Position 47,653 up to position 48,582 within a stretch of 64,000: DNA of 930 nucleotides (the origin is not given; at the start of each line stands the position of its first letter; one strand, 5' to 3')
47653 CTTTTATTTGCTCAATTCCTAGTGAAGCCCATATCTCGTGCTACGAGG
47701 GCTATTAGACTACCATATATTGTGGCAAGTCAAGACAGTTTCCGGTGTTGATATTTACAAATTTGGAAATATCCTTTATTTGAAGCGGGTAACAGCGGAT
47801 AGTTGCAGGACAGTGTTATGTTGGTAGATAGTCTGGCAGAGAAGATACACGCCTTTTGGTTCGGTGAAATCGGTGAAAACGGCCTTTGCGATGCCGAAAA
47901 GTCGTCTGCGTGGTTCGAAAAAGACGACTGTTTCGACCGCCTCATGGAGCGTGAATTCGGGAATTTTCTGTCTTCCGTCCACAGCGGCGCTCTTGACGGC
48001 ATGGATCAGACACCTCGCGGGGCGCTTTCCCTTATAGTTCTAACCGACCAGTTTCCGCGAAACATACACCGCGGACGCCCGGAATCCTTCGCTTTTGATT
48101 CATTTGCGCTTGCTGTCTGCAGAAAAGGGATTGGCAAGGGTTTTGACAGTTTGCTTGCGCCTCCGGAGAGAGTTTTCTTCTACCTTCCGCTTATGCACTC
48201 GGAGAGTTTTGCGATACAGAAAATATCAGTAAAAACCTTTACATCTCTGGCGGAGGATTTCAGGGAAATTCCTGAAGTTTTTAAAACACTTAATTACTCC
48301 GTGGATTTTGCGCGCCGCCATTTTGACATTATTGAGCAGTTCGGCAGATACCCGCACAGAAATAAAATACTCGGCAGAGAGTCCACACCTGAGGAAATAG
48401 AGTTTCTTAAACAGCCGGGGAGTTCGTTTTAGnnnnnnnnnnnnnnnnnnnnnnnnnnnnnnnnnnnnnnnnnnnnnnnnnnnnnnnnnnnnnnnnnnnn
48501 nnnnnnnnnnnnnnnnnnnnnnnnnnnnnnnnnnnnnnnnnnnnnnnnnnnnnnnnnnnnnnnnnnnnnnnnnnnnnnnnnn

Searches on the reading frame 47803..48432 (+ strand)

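Call 64: search_protein_families(library=pfam, proteins=[window:47803-48432:+], max_evalue=0.001)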
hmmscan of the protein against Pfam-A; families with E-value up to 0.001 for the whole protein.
window:47803-48432:+ (209 aa): 1 family
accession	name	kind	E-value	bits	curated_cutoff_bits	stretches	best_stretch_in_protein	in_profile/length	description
PF06041.17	DUF924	-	9.9e-63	212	27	1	15-206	1-180/180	Bacterial protein of unknown function (DUF924)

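Call 65: search_protein_families(library=padloc, proteins=[window:47803-48432:+], max_evalue=0.001)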
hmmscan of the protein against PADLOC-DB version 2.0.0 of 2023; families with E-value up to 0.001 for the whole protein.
window:47803-48432:+ (209 aa): 0 families
